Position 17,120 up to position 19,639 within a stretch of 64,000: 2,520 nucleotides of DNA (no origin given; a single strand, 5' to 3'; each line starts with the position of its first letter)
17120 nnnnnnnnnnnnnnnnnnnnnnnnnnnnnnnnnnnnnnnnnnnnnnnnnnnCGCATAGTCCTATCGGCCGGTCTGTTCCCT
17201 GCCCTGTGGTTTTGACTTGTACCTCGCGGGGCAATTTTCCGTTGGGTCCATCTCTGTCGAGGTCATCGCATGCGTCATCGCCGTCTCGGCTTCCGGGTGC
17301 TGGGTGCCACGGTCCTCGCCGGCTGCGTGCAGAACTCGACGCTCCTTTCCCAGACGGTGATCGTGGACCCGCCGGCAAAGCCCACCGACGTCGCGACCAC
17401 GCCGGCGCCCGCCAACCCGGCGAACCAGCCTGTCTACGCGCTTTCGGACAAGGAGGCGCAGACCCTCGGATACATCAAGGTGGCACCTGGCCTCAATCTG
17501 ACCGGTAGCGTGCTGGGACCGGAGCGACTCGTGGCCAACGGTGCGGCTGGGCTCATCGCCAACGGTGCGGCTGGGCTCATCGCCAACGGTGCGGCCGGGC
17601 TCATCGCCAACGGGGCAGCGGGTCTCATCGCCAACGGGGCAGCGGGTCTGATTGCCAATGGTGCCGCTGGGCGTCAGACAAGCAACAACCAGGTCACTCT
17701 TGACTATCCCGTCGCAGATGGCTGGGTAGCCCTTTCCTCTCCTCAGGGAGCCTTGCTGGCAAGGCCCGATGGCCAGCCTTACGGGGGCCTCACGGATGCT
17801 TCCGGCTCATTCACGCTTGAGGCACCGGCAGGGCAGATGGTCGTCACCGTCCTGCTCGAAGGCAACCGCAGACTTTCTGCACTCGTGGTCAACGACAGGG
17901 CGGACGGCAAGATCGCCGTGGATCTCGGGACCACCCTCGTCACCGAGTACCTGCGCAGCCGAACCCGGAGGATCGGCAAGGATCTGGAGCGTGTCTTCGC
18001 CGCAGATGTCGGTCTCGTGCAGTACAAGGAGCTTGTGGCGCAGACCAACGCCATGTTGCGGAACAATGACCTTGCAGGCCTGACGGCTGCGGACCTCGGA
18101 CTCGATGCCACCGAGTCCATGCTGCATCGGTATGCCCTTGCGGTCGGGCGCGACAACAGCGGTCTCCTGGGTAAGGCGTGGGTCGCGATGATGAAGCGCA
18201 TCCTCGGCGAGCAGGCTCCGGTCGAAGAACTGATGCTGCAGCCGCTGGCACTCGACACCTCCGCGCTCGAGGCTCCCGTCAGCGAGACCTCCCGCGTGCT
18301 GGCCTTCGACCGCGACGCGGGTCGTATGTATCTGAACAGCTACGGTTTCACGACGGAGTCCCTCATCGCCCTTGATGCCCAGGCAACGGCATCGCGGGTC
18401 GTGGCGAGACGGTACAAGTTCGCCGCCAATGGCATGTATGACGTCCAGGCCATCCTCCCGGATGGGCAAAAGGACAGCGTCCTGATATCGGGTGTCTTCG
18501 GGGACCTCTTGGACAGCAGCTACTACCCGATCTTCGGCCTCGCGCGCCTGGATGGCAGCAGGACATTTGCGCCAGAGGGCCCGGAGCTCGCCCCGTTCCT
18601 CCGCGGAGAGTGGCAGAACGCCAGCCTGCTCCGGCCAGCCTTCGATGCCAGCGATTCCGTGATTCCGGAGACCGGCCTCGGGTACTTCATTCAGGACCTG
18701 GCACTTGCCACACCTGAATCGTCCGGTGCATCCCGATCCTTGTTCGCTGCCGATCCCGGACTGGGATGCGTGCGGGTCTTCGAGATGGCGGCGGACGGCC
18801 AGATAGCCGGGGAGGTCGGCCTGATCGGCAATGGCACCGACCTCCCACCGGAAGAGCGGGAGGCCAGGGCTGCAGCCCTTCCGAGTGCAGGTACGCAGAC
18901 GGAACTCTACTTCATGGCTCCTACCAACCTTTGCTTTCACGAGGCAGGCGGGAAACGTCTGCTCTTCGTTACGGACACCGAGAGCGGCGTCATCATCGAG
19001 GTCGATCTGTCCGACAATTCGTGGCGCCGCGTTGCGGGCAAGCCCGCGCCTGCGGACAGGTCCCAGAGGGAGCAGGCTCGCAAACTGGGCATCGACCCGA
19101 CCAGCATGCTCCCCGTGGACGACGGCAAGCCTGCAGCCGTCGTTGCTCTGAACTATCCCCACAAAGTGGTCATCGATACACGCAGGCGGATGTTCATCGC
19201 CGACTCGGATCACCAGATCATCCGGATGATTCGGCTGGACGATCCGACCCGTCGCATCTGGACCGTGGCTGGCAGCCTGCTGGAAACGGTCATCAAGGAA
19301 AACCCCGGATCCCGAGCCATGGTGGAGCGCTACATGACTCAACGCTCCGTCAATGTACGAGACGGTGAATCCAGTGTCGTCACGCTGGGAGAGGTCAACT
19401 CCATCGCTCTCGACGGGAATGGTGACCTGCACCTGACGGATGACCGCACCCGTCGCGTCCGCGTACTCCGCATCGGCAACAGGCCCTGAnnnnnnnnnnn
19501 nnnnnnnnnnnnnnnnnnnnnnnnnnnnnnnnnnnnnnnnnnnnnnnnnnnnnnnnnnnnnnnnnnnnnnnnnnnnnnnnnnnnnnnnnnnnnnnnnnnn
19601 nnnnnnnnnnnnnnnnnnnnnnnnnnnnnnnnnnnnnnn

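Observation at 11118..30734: Candidate undescribed system: kinase/c-di-GMP megaprotein + five-member surface-lipoprotein array + TPR/pseudo-histidine-kinase pair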

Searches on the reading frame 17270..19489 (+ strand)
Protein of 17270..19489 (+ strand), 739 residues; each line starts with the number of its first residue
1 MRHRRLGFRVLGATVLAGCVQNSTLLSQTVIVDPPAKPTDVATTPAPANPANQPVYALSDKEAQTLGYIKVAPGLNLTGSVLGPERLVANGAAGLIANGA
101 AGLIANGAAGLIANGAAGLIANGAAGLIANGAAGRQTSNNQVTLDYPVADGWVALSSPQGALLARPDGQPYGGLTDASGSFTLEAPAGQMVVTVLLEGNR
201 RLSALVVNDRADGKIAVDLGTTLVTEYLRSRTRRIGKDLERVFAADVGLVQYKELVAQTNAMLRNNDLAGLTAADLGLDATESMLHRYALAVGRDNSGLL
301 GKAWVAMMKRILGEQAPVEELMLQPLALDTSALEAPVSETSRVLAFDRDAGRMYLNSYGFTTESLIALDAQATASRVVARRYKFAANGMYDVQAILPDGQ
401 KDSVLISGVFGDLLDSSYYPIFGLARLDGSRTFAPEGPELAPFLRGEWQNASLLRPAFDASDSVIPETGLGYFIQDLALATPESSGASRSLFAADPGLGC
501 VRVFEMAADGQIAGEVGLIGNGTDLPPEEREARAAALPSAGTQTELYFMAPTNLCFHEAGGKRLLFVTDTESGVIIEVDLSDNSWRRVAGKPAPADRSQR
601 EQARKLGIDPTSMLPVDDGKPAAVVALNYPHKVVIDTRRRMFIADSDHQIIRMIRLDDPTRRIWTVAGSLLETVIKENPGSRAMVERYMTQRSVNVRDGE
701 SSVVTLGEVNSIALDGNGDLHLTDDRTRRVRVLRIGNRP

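Call 4: search_protein_families(library=pfam, proteins=[window:17270-19489:+], max_evalue=0.01)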
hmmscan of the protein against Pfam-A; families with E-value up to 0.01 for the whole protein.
window:17270-19489:+ (739 aa): 0 families

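Call 7: search_protein_families(library=ncbifam, proteins=[window:17270-19489:+], max_evalue=0.01)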
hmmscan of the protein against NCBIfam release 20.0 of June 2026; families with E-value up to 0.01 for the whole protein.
window:17270-19489:+ (739 aa): 0 families

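Call 17: find_related_loci(query=A1, collection=genome_contigs, flank=10000)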
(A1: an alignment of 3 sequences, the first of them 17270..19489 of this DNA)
Query A1 (739 aa) in genome_contigs; peptide patterns used: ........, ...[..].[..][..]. (x = any residue, [..] = any of these).
161 stretches matched a pattern; 1 encode a relative of the query (tblastn E <= 1e-3); 1 distinct loci.
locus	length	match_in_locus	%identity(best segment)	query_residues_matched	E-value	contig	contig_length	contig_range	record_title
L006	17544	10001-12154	55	15-738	0e+0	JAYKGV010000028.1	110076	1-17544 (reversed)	MAG: Candidatus Sericytochromatia bacterium isolate 123469 NODE_21431092, whole genome shotgun sequence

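Call 30: search_protein_families(library=pfam, proteins=[window:17270-19489:+], max_evalue=10)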
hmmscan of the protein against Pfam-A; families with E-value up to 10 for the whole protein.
window:17270-19489:+ (739 aa): 2 families
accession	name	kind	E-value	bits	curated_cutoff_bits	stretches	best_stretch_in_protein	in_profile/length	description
PF13620.12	CarboxypepD_reg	-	0.045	14.5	32.3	1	165-203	24-63/82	Carboxypeptidase regulatory-like domain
PF01436.27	NHL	-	0.1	13.1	20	1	627-649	1-23/28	NHL repeat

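Call 51: search_solved_structures(query=A5, max_evalue=1)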
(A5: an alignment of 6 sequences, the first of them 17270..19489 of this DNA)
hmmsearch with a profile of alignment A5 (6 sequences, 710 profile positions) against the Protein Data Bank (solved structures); distinct sequences matched with E-value up to 1: 55.
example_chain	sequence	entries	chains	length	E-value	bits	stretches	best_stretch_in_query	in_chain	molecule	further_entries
6g7w_A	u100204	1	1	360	1.4e-16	63.4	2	523-648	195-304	NHL repeat-containing protein 2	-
6gc1_A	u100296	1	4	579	2.7e-15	59.1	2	522-648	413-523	NHL repeat-containing protein 2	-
7djl_C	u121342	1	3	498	1.8e-14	56.4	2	516-568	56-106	Protein SUPPRESSOR OF QUENCHING 1, chloroplastic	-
7djm_A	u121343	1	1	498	2.3e-14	56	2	516-568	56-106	Protein SUPPRESSOR OF QUENCHING 1, chloroplastic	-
7djk_A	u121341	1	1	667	5.5e-14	54.8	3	516-568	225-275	Protein SUPPRESSOR OF QUENCHING 1, chloroplastic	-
7djj_A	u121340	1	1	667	5.5e-14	54.8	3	516-568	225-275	Protein SUPPRESSOR OF QUENCHING 1, chloroplastic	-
3wwa_A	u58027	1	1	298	1.7e-12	49.9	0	677-707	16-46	Pizza7H protein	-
3ww9_A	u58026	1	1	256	8.8e-11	44.2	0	677-707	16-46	pizza6 protein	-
6ren_A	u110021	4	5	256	2.4e-09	39.4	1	538-705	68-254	3fPizza6-SH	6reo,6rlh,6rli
7zph_A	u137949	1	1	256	3.2e-09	39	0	677-707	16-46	Pizza6-TNK-RSH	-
7zcj_A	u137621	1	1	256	4.5e-09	38.5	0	677-707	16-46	Pizza6-TNH-TSH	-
6rej_A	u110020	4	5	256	6e-08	34.8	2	605-707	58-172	Pizza6-SH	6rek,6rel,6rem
7zqg_A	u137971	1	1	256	1e-07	34.1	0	677-707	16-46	Pizza6-KSH-TSH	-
6qsd_A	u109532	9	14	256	1.3e-07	33.7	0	679-707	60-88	Pizza6S | Pizza6-S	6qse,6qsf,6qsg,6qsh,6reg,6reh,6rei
6f0t_A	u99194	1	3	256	1.4e-07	33.6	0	680-707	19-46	Pizza6-SFW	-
1rwi_B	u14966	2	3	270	0.0017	20.1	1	334-555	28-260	Serine/threonine-protein kinase pknD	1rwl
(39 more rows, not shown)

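Call 81: search_protein_families(library=padloc, proteins=[window:17270-19489:+], max_evalue=0.001)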
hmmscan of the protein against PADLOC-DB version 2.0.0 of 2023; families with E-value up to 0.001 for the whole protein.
window:17270-19489:+ (739 aa): 0 families
